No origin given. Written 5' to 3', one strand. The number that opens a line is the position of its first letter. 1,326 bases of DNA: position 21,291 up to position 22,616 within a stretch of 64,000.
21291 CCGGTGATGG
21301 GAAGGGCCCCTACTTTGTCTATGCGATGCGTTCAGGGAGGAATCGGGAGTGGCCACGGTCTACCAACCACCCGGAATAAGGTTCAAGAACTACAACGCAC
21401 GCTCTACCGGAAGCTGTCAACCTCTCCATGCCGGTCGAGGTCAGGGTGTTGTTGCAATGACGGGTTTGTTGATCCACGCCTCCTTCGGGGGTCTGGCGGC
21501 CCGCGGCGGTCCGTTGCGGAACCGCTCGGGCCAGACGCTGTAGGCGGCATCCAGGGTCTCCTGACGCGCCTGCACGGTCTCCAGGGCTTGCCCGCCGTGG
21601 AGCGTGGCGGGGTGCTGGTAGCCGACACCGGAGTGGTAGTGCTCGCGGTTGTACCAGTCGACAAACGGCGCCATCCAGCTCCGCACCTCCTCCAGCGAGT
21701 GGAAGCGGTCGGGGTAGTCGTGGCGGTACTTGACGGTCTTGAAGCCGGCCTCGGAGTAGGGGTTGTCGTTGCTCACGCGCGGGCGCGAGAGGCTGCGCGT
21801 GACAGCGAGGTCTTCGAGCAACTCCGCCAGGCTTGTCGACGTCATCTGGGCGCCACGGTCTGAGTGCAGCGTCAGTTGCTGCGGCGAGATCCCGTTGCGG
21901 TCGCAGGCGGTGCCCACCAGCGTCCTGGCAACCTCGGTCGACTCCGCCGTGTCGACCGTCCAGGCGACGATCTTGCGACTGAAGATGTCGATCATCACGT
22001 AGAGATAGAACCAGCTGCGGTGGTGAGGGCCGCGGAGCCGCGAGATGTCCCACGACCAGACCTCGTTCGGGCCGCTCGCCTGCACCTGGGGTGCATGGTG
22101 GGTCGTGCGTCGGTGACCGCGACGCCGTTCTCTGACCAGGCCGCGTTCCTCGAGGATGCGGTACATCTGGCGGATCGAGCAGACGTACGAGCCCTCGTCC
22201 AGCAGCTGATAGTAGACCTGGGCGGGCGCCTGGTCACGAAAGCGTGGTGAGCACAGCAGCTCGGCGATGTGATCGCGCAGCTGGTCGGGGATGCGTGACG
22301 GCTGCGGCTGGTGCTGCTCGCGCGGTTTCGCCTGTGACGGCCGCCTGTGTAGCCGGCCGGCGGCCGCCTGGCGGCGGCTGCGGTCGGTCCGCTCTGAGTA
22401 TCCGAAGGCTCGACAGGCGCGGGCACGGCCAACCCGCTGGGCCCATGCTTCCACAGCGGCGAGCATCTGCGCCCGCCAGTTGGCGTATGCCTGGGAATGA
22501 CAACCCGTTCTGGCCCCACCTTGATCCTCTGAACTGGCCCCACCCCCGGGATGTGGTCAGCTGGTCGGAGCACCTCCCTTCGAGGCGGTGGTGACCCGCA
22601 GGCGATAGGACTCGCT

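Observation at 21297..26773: Reconstruction of the split group II intron RT: ............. | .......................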

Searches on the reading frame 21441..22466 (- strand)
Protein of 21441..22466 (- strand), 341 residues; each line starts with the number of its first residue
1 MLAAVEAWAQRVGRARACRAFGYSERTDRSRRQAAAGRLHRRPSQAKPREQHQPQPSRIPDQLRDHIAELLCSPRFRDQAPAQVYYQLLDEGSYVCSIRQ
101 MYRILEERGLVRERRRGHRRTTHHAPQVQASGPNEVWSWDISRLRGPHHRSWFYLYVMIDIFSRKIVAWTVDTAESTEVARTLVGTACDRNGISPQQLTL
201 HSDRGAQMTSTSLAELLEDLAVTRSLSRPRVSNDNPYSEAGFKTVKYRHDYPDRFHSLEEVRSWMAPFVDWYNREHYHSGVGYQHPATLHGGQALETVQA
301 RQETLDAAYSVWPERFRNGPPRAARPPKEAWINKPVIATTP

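Call 8: search_protein_families(library=pfam, proteins=[window:21441-22466:-], max_evalue=0.001)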
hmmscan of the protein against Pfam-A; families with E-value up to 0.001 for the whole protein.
window:21441-22466:- (341 aa): 3 families
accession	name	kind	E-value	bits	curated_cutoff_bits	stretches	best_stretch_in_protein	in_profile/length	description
PF00665.32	rve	-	7.2e-24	84.4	32.6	1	131-230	2-100/102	Integrase core domain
PF13683.12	rve_3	-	6.2e-11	42.3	26.5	1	222-286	3-67/67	Integrase core domain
PF13565.12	HTH_32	-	0.00067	20.6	33.7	1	47-105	18-73/73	Homeodomain-like domain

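Call 18: search_protein_families(library=ncbifam, proteins=[window:21441-22466:-], max_evalue=0.00001)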
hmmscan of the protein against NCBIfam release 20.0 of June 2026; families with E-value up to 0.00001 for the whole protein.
window:21441-22466:- (341 aa): 4 families
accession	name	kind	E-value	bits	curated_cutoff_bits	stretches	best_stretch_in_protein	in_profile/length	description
NF033516.0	transpos_IS3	equivalog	7e-56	190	160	1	3-288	92-367/369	IS3 family transposase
NF033577.2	transpos_IS481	equivalog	8.3e-27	94.4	224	1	5-288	6-282/284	IS481 family transposase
NF033587.1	transpos_IS6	equivalog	8.5e-07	28.9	125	1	94-274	21-200/202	IS6 family transposase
NF033546.1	transpos_IS21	equivalog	5.1e-06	26.2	160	0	8-274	5-268/294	IS21 family transposase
